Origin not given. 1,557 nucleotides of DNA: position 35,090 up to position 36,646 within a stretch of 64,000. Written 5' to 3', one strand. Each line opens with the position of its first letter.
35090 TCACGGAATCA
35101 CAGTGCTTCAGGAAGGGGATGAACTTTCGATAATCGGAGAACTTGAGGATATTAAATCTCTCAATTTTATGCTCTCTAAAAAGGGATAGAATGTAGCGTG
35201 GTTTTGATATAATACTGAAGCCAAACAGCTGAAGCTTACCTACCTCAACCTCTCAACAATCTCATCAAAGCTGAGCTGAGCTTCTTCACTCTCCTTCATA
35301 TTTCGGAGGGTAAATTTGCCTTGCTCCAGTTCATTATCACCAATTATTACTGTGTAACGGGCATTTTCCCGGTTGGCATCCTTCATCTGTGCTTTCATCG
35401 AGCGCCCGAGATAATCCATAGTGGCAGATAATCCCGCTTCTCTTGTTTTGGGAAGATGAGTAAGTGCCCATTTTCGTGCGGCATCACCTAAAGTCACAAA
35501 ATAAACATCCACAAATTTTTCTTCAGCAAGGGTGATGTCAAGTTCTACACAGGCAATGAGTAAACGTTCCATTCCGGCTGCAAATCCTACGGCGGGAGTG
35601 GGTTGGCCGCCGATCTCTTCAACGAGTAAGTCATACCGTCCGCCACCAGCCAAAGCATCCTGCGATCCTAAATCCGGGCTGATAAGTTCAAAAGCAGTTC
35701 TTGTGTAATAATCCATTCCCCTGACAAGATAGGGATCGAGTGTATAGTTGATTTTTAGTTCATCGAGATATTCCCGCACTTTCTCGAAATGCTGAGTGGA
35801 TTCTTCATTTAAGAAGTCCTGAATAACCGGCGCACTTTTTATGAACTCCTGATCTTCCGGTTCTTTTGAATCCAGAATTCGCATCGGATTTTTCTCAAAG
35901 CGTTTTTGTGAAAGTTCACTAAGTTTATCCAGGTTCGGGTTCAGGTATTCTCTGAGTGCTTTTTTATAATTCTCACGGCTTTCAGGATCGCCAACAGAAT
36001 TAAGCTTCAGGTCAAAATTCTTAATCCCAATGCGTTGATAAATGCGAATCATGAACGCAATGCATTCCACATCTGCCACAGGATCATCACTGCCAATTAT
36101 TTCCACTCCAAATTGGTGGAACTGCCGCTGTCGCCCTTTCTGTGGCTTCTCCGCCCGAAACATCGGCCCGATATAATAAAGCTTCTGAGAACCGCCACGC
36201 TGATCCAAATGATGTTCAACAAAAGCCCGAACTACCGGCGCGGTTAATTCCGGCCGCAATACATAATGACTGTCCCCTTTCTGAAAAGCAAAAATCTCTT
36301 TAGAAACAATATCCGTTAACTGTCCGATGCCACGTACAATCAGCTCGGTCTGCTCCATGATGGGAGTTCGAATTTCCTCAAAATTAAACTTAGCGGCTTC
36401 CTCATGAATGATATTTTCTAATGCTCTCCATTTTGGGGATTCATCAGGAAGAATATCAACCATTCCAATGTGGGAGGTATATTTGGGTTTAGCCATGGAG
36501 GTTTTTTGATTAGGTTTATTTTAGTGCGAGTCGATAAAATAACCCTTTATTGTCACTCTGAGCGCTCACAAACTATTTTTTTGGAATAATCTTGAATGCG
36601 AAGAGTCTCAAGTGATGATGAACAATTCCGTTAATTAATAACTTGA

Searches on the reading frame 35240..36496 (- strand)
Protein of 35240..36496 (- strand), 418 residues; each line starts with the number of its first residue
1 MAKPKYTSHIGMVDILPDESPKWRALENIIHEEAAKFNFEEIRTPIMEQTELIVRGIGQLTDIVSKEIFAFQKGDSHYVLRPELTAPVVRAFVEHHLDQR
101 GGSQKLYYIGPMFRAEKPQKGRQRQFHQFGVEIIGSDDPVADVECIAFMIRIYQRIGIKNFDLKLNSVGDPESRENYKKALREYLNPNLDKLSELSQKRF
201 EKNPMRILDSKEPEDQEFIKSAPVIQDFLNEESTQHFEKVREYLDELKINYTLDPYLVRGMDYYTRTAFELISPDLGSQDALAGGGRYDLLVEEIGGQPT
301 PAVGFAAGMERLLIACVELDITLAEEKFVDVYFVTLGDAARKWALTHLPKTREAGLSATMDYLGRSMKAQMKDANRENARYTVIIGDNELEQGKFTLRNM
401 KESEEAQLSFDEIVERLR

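Call 8: search_protein_families(library=pfam, proteins=[window:35240-36496:-], max_evalue=0.01)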
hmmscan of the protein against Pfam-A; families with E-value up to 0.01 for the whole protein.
window:35240-36496:- (418 aa): 4 families
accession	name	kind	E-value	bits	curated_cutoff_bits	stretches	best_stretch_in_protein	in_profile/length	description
PF13393.11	tRNA-synt_His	-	1.1e-46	160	25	1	11-312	1-308/308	Histidyl-tRNA synthetase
PF00587.30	tRNA-synt_2b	-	6.4e-18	65.9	29.3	1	73-318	6-177/179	tRNA synthetase class II core domain (G, H, P, S and T)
PF03129.25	HGTP_anticodon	-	3e-13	50.2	21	1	331-418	2-92/94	Anticodon binding domain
PF00152.25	tRNA-synt_2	-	1.1e-06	28.5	25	1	101-235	89-211/308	tRNA synthetases class II (D, K and N)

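Call 16: find_related_loci(query=window:35240-36496:-, collection=genome_contigs, flank=10000)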
Query window:35240-36496:- (418 aa) in genome_contigs; peptide patterns used: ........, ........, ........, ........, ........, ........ (x = any residue, [..] = any of these).
600 stretches matched a pattern (row limit reached: there are more); 590 encode a relative of the query (tblastn E <= 1e-3); the best 80 are kept; 80 distinct loci.
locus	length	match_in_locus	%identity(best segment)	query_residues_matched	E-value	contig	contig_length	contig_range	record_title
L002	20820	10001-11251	88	1-417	0e+0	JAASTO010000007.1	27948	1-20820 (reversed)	MAG: Balneolaceae bacterium isolate KhS_metabat.64 KhS_C435, whole genome shotgun sequence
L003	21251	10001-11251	88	1-417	0e+0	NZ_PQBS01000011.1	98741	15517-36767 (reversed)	Gracilimonas amylolytica strain LA399 LA399A_449, whole genome shotgun sequence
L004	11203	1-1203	86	17-417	0e+0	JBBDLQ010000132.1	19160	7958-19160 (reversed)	MAG: Balneolaceae bacterium isolate LejiaA_41_37 Lejia_A_4229_length_19160_cov_24, whole genome shotgun sequence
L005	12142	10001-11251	82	1-417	0e+0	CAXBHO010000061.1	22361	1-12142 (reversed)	MAG TPA_asm: uncultured Balneola sp. isolate ERR2762128_binner123_Refined_57 genome assembly, contig: ERZ3421942.3086, w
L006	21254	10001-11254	82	1-418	0e+0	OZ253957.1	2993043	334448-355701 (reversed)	MAG: Balneola sp. isolate 658df991-1e51-4dac-97b8-33d81b5ae6e2 genome assembly, chromosome: 1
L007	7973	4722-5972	81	1-417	0e+0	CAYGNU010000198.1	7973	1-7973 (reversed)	MAG TPA_asm: uncultured Roseivirgaceae bacterium isolate ERP117304_co1_21 genome assembly, contig: NODE_7941_length_7973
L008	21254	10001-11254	80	1-418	0e+0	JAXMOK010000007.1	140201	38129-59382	MAG: Balneolaceae bacterium isolate EC_MBin.52 ECX_223CoAssmbCtg, whole genome shotgun sequence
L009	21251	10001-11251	80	1-417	0e+0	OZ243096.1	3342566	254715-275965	MAG: Balneolaceae bacterium isolate c1c6542e-0d4a-4107-8c5a-c823d02b72f5 genome assembly, chromosome: 1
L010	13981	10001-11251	79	1-417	0e+0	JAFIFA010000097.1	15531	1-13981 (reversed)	MAG: Balneolaceae bacterium isolate coassembly_bin.34 k141_9970, whole genome shotgun sequence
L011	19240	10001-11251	78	1-417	0e+0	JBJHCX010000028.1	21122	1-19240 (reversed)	MAG: Rhodohalobacter sp. isolate SF2967_J5348.maxbin.017_sub NODE_2409_length_21122_cov_3.806001, whole genome shotgun s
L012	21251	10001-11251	78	1-417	0e+0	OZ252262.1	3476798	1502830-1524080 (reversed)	MAG: Balneolaceae bacterium isolate faeea5ec-903c-412a-b0fb-6eb73e0da57e genome assembly, chromosome: 1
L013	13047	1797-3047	77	1-417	0e+0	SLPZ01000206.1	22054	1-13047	MAG: Balneolaceae bacterium isolate CSSed165cm_514 CSSed16-5cm-5245, whole genome shotgun sequence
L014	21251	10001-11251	76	1-417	0e+0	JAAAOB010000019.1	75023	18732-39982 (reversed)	MAG: Bacteroidetes bacterium isolate GSL.Bin13 NODE_92_length_75023_cov_0.855398, whole genome shotgun sequence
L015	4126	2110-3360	75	1-417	0e+0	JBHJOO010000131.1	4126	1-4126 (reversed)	MAG: Balneolaceae bacterium isolate al_S5C196 S5Ck119_349927, whole genome shotgun sequence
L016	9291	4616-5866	75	1-417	0e+0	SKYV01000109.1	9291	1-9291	MAG: Balneolaceae bacterium isolate CSSed162cmB_306 CSSed16-2cmB-29620, whole genome shotgun sequence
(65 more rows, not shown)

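Call 56: find_homologous_proteins(query=window:35240-36496:-, max_evalue=1e-150)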
Query window:35240-36496:- (418 aa): 969 proteins with E <= 1e-150 among 8000 candidates; the best 120 are listed.
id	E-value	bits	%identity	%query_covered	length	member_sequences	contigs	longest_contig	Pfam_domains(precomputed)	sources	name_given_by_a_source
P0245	1.5e-277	938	100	100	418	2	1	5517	PF13393.12,PF03129.26,PF00587.31,PF00152.26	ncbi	ncbi:MAG: histidine--tRNA ligase [Balneolaceae bacterium]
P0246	9.8e-252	853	89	100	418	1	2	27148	PF13393.12,PF03129.26,PF00587.31,PF00152.26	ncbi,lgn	ncbi:MAG: histidine--tRNA ligase [Balneolaceae bacterium]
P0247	2.2e-251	852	90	100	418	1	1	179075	PF13393.12,PF03129.26,PF00587.31,PF00152.26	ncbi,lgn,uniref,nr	ncbi:histidine--tRNA ligase [Gracilimonas tropica]|uniref:histidine--tRNA ligase n=1 Tax=Gracilimona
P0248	9.1e-251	850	90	100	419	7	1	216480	PF13393.12,PF03129.26,PF00587.31,PF00152.26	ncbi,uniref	ncbi:histidine--tRNA ligase [Gracilimonas halophila]|uniref:Histidine--tRNA ligase n=1 Tax=Gracilimo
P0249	3.2e-250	848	89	100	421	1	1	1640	PF13393.12,PF03129.26,PF00587.31,PF00152.26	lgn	-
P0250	2.8e-249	845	89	100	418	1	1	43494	PF13393.12,PF03129.26,PF00587.31,PF00152.26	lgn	-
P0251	9.2e-249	843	89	100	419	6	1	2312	PF13393.12,PF03129.26,PF00587.31,PF00152.26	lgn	-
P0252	2.3e-247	839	88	100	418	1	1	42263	PF13393.12,PF03129.26,PF00587.31,PF00152.26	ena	-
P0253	4.9e-247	838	88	100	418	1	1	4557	PF13393.12,PF03129.26,PF00587.31,PF00152.26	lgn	-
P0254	7.6e-247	837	88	100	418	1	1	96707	PF13393.12,PF03129.26,PF00587.31,PF00152.26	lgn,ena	-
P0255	8.3e-247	837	88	100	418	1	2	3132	PF13393.12,PF03129.26,PF00587.31,PF00152.26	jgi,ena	-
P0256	8.9e-247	837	88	100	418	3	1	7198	PF13393.12,PF03129.26,PF00587.31,PF00152.26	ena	-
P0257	1.3e-246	836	88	100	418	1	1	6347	PF13393.12,PF03129.26,PF00587.31,PF00152.26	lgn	-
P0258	2.0e-246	836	88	100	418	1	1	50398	PF13393.12,PF03129.26,PF00587.31,PF00152.26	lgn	-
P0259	3.5e-246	835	88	100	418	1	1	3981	PF13393.12,PF03129.26,PF00587.31,PF00152.26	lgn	-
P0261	6.1e-246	834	88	100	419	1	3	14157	PF13393.12,PF03129.26,PF00587.31,PF00152.26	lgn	-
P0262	1.0e-245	833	87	100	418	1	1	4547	PF13393.12,PF03129.26,PF00587.31,PF00152.26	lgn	-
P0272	2.9e-244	829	87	100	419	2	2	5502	PF13393.12,PF03129.26,PF00587.31,PF00152.26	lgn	-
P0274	6.0e-244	828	87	100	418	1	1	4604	PF13393.12,PF03129.26,PF00587.31,PF00152.26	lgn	-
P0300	4.4e-233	792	86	96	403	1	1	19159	PF13393.12,PF03129.26,PF00587.31,PF00152.26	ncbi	ncbi:MAG: histidine--tRNA ligase, partial [Gracilimonas sp.]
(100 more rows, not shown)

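Call 57: find_encoding_contigs(protein=P0272, flank=6000, max_places=4)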
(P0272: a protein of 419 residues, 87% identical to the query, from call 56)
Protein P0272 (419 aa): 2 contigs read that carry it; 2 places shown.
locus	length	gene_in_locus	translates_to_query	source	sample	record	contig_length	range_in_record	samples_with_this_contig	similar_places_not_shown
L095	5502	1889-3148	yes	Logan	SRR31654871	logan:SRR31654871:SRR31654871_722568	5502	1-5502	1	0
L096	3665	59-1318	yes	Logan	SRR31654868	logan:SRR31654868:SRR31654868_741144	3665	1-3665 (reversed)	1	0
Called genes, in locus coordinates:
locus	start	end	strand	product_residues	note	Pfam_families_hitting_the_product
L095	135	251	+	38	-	-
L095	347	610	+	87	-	-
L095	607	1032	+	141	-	PF01850:PIN (weak)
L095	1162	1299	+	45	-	-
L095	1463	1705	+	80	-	PF02452:PemK_toxin (weak)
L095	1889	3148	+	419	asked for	PF13393:tRNA-synt_His, PF00152:tRNA-synt_2 (faint), PF00587:tRNA-synt_2b, PF03129:HGTP_anticodon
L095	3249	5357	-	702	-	PF00324:AA_permease, PF13520:AA_permease_2, PF00359:PTS_EIIA_2, PF02080:TrkA_C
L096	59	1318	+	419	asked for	PF13393:tRNA-synt_His, PF00152:tRNA-synt_2 (faint), PF00587:tRNA-synt_2b, PF03129:HGTP_anticodon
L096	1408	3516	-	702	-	PF00324:AA_permease, PF13520:AA_permease_2, PF00359:PTS_EIIA_2, PF02080:TrkA_C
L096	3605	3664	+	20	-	?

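Call 66: list_cluster_members(proteins=[P0249, P0251, P0253, P0257, P0259, P0262, P0274, P0261, P0246, P0300])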
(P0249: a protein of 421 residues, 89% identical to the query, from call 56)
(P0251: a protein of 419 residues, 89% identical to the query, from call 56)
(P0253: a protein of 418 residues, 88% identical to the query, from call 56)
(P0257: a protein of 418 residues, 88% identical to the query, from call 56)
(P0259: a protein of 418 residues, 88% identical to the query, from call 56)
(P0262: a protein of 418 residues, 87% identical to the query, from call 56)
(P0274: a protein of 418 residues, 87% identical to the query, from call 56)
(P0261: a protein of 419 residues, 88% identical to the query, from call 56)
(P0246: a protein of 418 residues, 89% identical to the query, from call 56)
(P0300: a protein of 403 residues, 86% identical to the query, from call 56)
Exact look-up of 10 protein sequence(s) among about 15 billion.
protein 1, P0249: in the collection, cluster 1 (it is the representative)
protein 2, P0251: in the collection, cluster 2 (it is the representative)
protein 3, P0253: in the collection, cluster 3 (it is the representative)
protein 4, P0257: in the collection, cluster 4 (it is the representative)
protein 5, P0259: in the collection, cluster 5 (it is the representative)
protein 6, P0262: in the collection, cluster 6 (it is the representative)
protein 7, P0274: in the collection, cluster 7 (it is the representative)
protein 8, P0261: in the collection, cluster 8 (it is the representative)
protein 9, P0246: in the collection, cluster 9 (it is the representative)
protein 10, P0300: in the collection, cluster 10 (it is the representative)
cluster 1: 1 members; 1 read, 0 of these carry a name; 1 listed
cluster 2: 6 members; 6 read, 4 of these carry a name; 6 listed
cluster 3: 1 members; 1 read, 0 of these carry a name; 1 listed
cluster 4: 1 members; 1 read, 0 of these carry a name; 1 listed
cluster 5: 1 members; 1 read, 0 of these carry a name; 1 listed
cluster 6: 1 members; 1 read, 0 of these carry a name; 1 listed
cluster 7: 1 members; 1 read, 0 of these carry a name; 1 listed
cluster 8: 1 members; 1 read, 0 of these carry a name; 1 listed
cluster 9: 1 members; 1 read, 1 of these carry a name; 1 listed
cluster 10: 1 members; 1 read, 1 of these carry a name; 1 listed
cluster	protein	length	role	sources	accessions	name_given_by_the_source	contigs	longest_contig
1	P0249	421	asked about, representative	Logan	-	-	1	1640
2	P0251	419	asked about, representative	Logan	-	-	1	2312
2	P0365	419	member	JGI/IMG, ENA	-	histidyl-tRNA synthetase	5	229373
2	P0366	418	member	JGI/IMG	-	histidyl-tRNA synthetase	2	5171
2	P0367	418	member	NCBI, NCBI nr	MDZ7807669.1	MAG: histidine--tRNA ligase [Gracilimonas sp.] | histidine--tRNA ligase [Gracilimonas sp.]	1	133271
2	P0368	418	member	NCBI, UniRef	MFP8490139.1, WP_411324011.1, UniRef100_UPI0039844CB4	histidine--tRNA ligase [Gracilimonas sp. Q87] | histidine--tRNA ligase n=1 Tax=Gracilimonas sp. Q87 TaxID=3384766 RepID=UPI0039844CB4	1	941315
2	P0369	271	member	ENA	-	-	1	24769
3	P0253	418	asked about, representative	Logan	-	-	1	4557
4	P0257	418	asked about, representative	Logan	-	-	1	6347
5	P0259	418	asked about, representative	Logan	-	-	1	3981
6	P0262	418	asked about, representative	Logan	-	-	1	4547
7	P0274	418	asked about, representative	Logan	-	-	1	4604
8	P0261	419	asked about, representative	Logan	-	-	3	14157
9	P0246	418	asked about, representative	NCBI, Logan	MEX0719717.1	MAG: histidine--tRNA ligase [Balneolaceae bacterium]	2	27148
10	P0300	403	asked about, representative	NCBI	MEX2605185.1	MAG: histidine--tRNA ligase, partial [Gracilimonas sp.]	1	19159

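Call 67: find_encoding_contigs(protein=P0246, flank=8000, max_places=4)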
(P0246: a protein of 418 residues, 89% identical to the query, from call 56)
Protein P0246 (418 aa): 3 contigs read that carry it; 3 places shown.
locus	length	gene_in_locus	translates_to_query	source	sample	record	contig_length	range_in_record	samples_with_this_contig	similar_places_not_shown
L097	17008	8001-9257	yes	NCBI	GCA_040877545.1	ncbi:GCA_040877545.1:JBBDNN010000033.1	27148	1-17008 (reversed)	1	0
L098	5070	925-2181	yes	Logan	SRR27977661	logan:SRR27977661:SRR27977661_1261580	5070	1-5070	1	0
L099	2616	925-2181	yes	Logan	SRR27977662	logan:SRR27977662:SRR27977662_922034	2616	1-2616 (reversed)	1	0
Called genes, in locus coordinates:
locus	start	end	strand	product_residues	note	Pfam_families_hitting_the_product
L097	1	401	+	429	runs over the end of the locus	PF00534:Glycos_transf_1 (weak)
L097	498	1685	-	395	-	PF13439:Glyco_transf_4, PF13579:Glyco_trans_4_4, PF00534:Glycos_transf_1, PF13692:Glyco_trans_1_4, PF13524:Glyco_trans_1_2 (weak)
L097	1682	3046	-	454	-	PF23019:DUF7033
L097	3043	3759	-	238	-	PF13472:Lipase_GDSL_2 (weak)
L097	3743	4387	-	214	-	PF13469:Sulfotransfer_3 (weak)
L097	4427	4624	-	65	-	-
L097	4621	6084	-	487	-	PF13440:Polysacc_synt_3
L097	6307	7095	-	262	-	PF02661:Fic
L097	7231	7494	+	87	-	-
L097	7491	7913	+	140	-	-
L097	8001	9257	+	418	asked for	PF13393:tRNA-synt_His, PF00152:tRNA-synt_2 (faint), PF00587:tRNA-synt_2b, PF03129:HGTP_anticodon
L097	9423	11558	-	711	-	PF00324:AA_permease, PF13520:AA_permease_2, PF00359:PTS_EIIA_2, PF02080:TrkA_C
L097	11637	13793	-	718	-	PF00999:Na_H_Exchanger, PF00582:Usp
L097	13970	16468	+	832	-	PF00999:Na_H_Exchanger, PF00582:Usp, PF00359:PTS_EIIA_2 (weak)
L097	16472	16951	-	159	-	PF08244:Glyco_hydro_32C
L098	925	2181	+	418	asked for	PF13393:tRNA-synt_His, PF00152:tRNA-synt_2 (faint), PF00587:tRNA-synt_2b, PF03129:HGTP_anticodon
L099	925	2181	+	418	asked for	PF13393:tRNA-synt_His, PF00152:tRNA-synt_2 (faint), PF00587:tRNA-synt_2b, PF03129:HGTP_anticodon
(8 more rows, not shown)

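Call 72: find_encoding_contigs(protein=P0247, flank=6000, max_places=2)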
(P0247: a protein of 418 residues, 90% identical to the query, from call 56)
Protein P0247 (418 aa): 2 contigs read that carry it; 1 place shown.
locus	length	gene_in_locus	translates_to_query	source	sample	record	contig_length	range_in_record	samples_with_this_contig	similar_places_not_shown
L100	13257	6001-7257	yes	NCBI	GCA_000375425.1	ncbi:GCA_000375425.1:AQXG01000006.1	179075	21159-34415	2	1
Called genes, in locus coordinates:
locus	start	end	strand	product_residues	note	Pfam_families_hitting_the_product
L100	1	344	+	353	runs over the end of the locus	PF02350:Epimerase_2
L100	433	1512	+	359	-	PF00534:Glycos_transf_1, PF13692:Glyco_trans_1_4, PF13524:Glyco_trans_1_2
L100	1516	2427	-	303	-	PF10111:Glyco_tranf_2_2 (weak), PF13641:Glyco_tranf_2_3 (weak), PF00535:Glycos_transf_2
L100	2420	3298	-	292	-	PF00685:Sulfotransfer_1, PF13469:Sulfotransfer_3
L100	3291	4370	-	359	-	PF01041:DegT_DnrJ_EryC1, PF00155:Aminotran_1_2 (weak), PF01212:Beta_elim_lyase (weak)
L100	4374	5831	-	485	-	PF01943:Polysacc_synt, PF13440:Polysacc_synt_3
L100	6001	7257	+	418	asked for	PF13393:tRNA-synt_His, PF00152:tRNA-synt_2 (weak), PF00587:tRNA-synt_2b, PF03129:HGTP_anticodon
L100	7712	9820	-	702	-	PF00324:AA_permease, PF13520:AA_permease_2, PF00359:PTS_EIIA_2, PF02080:TrkA_C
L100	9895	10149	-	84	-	-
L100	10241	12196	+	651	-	PF00999:Na_H_Exchanger, PF02254:TrkA_N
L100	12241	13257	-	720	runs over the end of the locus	PF00999:Na_H_Exchanger, PF00582:Usp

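Call 75: search_protein_families(library=ncbifam, proteins=[L097:7231-7494:+, L097:7491-7913:+, L095:347-610:+, L095:607-1032:+], max_evalue=0.01)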
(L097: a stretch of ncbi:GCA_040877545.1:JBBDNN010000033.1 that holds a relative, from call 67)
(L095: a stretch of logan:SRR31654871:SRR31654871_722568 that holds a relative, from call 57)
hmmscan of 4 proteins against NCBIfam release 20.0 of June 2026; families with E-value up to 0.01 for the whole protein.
L097:7231-7494:+ (87 aa): 1 family
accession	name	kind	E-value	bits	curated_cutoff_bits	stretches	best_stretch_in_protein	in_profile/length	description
NF010256.0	PRK13702.1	subfamily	0.00015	21.7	87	1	2-49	33-82/85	replication regulatory protein RepA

L097:7491-7913:+ (140 aa): 0 families

L095:347-610:+ (87 aa): 1 family
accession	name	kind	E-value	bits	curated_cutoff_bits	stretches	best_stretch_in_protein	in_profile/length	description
NF010256.0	PRK13702.1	subfamily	0.002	18.1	87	1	14-47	47-80/85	replication regulatory protein RepA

L095:607-1032:+ (141 aa): 0 families

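Call 81: search_protein_families(library=pfam, proteins=[L097:7491-7913:+, L097:7231-7494:+], max_evalue=0.01)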
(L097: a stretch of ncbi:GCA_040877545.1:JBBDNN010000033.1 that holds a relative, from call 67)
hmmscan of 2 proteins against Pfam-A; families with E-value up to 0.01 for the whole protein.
L097:7491-7913:+ (140 aa): 1 family
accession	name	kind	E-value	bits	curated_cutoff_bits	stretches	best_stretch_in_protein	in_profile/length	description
PF01850.27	PIN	-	5e-05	24.3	23.6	1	3-122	1-115/120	PIN domain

L097:7231-7494:+ (87 aa): 1 family
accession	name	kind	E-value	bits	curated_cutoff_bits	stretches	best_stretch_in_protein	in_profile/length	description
PF21983.2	NikA-like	-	0.00065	20.2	27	1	6-35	2-31/72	Mobilization protein NikA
